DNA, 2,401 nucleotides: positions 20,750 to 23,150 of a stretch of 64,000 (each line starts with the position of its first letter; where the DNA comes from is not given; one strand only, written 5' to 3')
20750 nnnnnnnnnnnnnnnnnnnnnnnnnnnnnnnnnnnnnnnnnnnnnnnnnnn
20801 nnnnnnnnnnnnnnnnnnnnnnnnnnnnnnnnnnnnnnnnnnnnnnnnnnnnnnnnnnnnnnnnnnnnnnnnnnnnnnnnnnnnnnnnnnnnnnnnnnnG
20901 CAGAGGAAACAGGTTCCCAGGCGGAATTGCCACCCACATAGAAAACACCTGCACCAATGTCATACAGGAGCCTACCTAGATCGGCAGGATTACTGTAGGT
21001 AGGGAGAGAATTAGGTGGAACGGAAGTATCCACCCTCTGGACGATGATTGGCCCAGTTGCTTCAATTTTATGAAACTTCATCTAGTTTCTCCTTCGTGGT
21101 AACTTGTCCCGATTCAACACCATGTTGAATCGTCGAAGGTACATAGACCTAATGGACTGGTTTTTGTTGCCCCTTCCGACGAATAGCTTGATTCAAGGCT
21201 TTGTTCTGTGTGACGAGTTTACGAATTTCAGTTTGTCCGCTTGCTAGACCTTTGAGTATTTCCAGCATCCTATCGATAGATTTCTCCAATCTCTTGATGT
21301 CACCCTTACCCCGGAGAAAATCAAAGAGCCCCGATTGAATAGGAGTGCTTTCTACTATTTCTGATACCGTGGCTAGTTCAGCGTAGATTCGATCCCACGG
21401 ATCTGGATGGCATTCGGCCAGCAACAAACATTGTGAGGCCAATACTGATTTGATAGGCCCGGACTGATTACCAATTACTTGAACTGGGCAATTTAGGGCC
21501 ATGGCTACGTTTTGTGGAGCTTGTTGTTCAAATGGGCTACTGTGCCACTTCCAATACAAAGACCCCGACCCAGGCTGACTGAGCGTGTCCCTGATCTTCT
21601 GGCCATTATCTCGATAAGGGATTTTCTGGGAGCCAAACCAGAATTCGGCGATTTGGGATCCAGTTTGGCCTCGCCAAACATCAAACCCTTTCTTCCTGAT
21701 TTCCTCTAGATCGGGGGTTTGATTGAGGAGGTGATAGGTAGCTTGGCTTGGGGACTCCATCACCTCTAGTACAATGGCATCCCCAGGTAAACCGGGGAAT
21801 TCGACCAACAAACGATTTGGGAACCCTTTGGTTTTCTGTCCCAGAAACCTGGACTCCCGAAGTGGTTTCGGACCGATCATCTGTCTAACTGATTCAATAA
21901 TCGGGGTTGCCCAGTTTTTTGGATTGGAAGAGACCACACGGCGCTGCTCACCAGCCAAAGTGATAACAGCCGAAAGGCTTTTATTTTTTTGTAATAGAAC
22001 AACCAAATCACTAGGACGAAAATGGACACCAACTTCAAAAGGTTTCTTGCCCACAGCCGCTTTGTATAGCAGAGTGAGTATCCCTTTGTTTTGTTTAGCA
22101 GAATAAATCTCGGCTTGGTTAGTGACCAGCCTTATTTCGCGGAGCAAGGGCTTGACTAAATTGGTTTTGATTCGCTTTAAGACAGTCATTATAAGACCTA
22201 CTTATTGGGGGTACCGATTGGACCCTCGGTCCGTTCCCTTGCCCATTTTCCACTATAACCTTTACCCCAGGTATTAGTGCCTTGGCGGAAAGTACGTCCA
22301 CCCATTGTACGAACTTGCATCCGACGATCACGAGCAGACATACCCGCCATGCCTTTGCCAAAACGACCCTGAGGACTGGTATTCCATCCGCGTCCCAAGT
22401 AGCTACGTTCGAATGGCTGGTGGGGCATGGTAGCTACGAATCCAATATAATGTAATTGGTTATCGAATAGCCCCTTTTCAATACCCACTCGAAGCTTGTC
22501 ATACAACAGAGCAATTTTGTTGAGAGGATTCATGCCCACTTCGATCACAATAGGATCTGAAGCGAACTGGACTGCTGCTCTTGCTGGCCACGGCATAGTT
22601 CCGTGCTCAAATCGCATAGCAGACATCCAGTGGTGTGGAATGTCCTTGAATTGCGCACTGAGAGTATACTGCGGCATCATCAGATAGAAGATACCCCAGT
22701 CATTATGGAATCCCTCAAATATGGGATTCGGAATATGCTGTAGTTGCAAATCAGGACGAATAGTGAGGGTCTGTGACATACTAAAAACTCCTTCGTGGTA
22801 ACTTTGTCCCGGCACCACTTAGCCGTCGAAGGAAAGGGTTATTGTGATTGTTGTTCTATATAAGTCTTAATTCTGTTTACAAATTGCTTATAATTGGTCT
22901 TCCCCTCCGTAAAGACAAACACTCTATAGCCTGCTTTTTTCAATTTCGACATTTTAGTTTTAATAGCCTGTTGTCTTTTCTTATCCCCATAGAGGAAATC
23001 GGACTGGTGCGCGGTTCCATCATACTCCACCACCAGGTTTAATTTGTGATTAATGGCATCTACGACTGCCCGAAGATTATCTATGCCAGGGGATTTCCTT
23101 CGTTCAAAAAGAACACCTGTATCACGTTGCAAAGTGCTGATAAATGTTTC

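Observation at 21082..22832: Conserved structured leader upstream of two structural genes, with covarying inner hairpin and SD sequestration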

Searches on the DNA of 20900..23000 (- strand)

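Call 47: search_rna_families(source=window, start=20900, end=23000, threshold=evalue, max_evalue=10)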
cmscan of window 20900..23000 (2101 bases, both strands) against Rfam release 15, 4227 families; matches with E-value up to 10: 4.
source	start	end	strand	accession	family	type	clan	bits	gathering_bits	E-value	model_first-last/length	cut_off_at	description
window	21957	22036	+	RF02900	AaHKsRNA82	Gene; sRNA;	-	25.4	51.4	0.47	1-81/81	no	Aggregatibacter sRNA 82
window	20939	20987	-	RF00505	RydC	Gene; sRNA;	-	18.4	48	3.2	1-64/64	no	RydC RNA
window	21079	21129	-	RF02980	freshwater-2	Cis-reg;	-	18.4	49.9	9.2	1-84/84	no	freshwater-2 RNA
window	21142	21167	+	RF01417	RSV_RNA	Cis-reg;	-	9.4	105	9.6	221-246/289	no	Retroviral 3'UTR stability element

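Call 69: build_rna_model(alignment_id=A1, structure=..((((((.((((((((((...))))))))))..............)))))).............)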
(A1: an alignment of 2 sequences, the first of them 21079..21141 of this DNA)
Model R1 built from alignment A1 (2 sequences, 65 columns); structure: as given.
model positions 65; base pairs 16; branch points 0; effective number of sequences 1.92; information 0.863 bits per position. Calibrated on 0.2 Mb of random sequence (short: E-values are rough).
structure used (alignment columns):
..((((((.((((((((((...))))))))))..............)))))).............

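Call 70: search_with_rna_model(model_id=R1, source=window, filters=off, max_evalue=10, show_alignments=5)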
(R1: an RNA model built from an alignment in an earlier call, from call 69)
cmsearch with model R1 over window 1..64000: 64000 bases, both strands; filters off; matches with E-value up to 10: 15.
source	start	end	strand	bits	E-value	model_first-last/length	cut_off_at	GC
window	21079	21141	-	87.5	1.3e-23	1-65/65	no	0.44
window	22777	22834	-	78.1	9e-21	1-65/65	no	0.48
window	21110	21132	+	13.4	0.18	10-32/65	no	0.43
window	50228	50259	-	11.7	0.59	1-65/65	no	0.41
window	24212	24286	+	9.8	2.2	1-65/65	no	0.37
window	7485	7546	-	9.6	2.5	1-65/65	no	0.42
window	47291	47322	+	8.7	4.5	1-65/65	no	0.47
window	52209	52243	+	8.3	5.8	1-65/65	no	0.4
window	16166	16184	+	8.3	6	1-65/65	no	0.32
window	11329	11372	+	8.2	6.5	1-65/65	no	0.5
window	12339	12387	-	8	7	1-65/65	no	0.41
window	62104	62164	-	8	7.1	1-65/65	no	0.39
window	10355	10407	-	8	7.3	1-65/65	no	0.49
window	7881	7930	-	7.6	9.3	1-65/65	no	0.44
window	48125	48148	+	7.6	9.3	1-65/65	no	0.42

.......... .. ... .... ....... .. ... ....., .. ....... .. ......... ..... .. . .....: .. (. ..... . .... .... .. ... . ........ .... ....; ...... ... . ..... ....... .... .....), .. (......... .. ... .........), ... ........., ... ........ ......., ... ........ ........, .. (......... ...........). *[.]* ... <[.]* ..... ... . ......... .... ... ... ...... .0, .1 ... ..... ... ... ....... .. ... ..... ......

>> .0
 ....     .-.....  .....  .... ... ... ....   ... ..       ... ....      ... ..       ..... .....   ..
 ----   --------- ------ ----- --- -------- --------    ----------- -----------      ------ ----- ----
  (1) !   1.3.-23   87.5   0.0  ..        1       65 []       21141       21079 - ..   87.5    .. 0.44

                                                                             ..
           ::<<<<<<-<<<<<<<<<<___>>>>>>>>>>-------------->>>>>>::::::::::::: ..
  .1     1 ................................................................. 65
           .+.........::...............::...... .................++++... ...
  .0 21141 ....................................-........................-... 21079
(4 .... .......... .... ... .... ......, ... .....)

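Call 71: search_with_rna_model(model_id=R1, sources=[L028, L029, L031, L033], filters=off, max_evalue=10)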
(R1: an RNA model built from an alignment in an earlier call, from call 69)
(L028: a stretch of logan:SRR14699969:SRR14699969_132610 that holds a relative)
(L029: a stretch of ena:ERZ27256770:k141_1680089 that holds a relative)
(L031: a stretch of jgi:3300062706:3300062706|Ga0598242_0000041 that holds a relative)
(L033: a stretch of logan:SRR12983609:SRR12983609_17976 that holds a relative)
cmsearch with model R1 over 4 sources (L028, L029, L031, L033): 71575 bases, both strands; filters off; matches with E-value up to 10: 13.
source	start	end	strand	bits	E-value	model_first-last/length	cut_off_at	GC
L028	21070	21101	+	11.7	0.66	1-65/65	no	0.41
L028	3470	3516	+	11.4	0.81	1-65/65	no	0.43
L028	4460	4506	-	10.4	1.6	1-65/65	no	0.4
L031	20646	20679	+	9.9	2.2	1-65/65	no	0.38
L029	4811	4872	+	9.6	2.8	1-65/65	no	0.42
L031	9430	9468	+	8.9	4.3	1-65/65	no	0.41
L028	19086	19120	-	8.3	6.4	1-65/65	no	0.4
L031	16080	16113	+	8.3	6.5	1-65/65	no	0.44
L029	985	1028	-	8.2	7.3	1-65/65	no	0.5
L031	22498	22536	+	8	7.9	1-65/65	no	0.23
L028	9165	9225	+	8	8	1-65/65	no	0.39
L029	1950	2002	+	8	8.2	1-65/65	no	0.49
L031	19056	19078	+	7.8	9.5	1-65/65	no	0.48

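Call 90: search_dna_similar(query=window:22777-22838:-, collection=phages, mode=distant, max_evalue=10, max_rows=15)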
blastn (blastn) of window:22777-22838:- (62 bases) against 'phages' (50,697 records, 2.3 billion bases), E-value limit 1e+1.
Records with a match: 5; places in all: 5; records where one place covers at least 80% of the query: 0.
Best place of each record, by identity: 95-99% 4; 90-95% 1.
By first word of the organism name: Streptococcus 2; Serratia 2; Xylophilus 1.
By host as written in the record: Xylophilus sp. 1; Streptococcus equi ERR066392 1; Streptococcus equi ERR066396 1; Serratia marcescens LVF3 1; Serratia marcescens 8927 1.
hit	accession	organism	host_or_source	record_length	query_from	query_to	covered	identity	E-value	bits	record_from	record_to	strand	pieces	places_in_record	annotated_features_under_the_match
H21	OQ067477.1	Xylophilus phage Lumi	Xylophilus sp.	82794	7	30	39%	92.0%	5e+0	34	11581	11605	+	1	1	hypothetical protein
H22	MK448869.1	Streptococcus phage Javan190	Streptococcus equi ERR066392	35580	42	62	34%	95.2%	5e+0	35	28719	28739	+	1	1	none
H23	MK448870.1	Streptococcus phage Javan192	Streptococcus equi ERR066396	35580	42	62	34%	95.2%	5e+0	35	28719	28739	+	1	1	none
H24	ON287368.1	Serratia phage vB_SmaM-ChibiTotoro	Serratia marcescens LVF3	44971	42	62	34%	95.2%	5e+0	35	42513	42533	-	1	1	tail assembly protein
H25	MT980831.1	Serratia phage vB_SmaS-Smarc2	Serratia marcescens 8927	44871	42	62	34%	95.2%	5e+0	35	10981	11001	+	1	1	pre-tape measure protein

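Call 91: search_dna_similar(query=window:21079-21148:-, collection=phages, mode=distant, max_evalue=10, max_rows=15)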
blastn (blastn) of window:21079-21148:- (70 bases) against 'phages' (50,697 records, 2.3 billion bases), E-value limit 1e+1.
Records with a match: 1; places in all: 1; records where one place covers at least 80% of the query: 0.
Best place of each record, by identity: 95-99% 1.
By first word of the organism name: Streptococcus 1.
By host as written in the record: Streptococcus acidominimus ATCC_51725 1.
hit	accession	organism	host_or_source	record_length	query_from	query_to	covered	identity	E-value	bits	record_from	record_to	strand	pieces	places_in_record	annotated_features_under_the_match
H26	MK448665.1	Streptococcus phage Javan1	Streptococcus acidominimus ATCC_51725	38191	18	39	31%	95.5%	2e+0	37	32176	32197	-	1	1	hyaluronidase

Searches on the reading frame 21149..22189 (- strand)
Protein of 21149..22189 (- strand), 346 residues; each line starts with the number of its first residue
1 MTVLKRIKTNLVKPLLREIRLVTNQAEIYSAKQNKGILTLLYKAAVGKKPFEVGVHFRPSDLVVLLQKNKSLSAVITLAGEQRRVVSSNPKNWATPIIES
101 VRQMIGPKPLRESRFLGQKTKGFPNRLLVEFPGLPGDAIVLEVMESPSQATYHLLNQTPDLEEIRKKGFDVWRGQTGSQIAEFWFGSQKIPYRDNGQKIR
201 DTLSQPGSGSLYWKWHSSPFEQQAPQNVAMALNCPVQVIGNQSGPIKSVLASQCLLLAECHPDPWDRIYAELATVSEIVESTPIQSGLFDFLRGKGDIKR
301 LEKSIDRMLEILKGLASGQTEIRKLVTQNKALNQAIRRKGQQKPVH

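Call 13: search_protein_families(library=pfam, proteins=[window:21149-22189:-], max_evalue=0.01)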
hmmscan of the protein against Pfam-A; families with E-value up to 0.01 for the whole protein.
window:21149-22189:- (346 aa): 0 families

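Call 14: search_protein_families(library=phrogs, proteins=[window:21149-22189:-], max_evalue=0.01)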
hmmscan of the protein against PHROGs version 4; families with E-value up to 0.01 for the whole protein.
window:21149-22189:- (346 aa): 0 families

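Call 39: search_solved_structures(query=window:21149-22189:-, max_evalue=1)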
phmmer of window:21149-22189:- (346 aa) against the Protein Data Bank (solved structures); distinct sequences matched with E-value up to 1: 5.
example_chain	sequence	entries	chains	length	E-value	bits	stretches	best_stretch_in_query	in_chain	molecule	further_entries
21cq_D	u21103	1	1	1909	0.077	15.6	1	215-322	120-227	Endoribonuclease Dicer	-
21cb_A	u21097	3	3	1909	0.077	15.6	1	215-322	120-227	Endoribonuclease Dicer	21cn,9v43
5zak_A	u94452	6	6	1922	0.078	15.6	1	215-322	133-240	Endoribonuclease Dicer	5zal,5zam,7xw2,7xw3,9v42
7zpi_A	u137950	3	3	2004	0.19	14.4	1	214-322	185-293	Endoribonuclease Dicer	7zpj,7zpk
7yym_A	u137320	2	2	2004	0.19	14.4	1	214-322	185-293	Endoribonuclease Dicer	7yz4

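Call 53: search_protein_families(library=ncbifam, proteins=[window:21149-22189:-], max_evalue=0.1)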
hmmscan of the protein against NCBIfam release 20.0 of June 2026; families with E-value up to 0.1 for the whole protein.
window:21149-22189:- (346 aa): 1 family
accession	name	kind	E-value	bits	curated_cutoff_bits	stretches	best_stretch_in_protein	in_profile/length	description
TIGR02132.1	phaR_Bmeg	equivalog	0.019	14.9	148.4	1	293-328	118-153/189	polyhydroxyalkanoic acid synthase subunit PhaR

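Call 62: search_protein_representatives(protein=window:21149-22189:-)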
Query: 346 residues. Proteins with E-value up to 0.001 (for the whole library): 2; up to 1e-10: 2; up to 1e-30: 1. The best 2 are listed.
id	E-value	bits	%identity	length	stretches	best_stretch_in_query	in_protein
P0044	1.6e-228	774.0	100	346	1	1-346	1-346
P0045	5.9e-11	58.8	39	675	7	162-217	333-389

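Call 64: search_protein_families(library=pfam, proteins=[P0045], max_evalue=0.01)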
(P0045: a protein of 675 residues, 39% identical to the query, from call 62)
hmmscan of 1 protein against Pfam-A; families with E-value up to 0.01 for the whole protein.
P0045 (675 aa): 16 families
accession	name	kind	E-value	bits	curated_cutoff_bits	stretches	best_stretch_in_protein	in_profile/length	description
PF10815.13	ComZ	-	1.4e-18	67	22.2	0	260-277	12-29/55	ComZ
PF23156.1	DUF7054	-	3e-15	56.4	27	0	612-640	21-49/85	Domain of unknown function (DUF7054)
PF17746.7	SfsA_N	-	2.8e-12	47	25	0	631-661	20-53/63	SfsA N-terminal OB domain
PF07261.16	DnaB_2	-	3.6e-11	43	22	0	246-274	14-42/74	Replication initiation and membrane attachment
PF04023.20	FeoA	-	1.7e-08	34.8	23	0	133-157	21-45/74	FeoA domain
PF24627.1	PUMA_CC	-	1.8e-07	31.5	30.1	0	125-162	19-56/74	PUMA coiled-coil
PF02737.24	3HCDH_N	-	2.4e-05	24.8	22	0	80-112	142-174/180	3-hydroxyacyl-CoA dehydrogenase, NAD binding domain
PF22180.2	RH3_dom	-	6.9e-05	23.3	27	0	62-107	10-55/66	RH3 domain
PF25085.1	DUF7802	-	8.8e-05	22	27.4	0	441-456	166-181/425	Domain of unknown function (DUF7802)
PF18365.6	PI_PP_C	-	0.00026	21.5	25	0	81-115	45-79/125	Phosphoinositide phosphatase C-terminal domain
PF21811.2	RdfA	-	0.00034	20.9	27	0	261-278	77-94/195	Rod-determining factor A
PF19881.4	DUF6354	-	0.00055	20.7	25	0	267-297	16-46/115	Family of unknown function (DUF6354)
PF13976.11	gag_pre-integrs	-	0.00055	20.1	28.4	0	439-457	13-31/67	GAG-pre-integrase domain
PF13190.11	PDGLE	-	0.0008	19.6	27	0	417-448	42-74/102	PDGLE domain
PF09373.15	PMBR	-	0.0018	18.7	24.9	0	625-640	16-31/33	Pseudomurein-binding repeat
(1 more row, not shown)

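Call 88: predict_structure(protein=window:21149-22189:-)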
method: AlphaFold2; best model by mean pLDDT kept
length: 346 residues; sequences in the alignment: 1
mean_pLDDT: 39.5   pTM: 0.22
mean pLDDT of the five models: 39.5, 33.4, 32.7, 32.5, 32.4
residues with pLDDT >= 90: 0; 70-90: 0; 50-70: 51; < 50: 295
segments of 3 or more residues with pLDDT < 50: 1-49, 51-284, 287-292, 343-346
pLDDT, mean of each block of 10 residues (from residue 1): 31 36 32 42 45 40 42 38 34 37 35 37 40 38 35 36 36 30 41 41 37 36 38 31 27 28 34 38 48 53 58 54 55 59 44
secondary structure, 60 per line:
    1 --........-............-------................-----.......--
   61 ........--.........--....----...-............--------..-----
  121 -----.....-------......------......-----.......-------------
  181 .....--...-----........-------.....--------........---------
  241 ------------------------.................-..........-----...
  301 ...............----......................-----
elements in order: H3-10 H12-23 H31-46 E52-58 E61-68 E71-79 E82-85 H94-105 E126-130 E138-143 E150-155 H161-167 E181-185 E188-190 H196-203 E211-215 H224-231 H265-281 H283-292 H298-315 H320-341
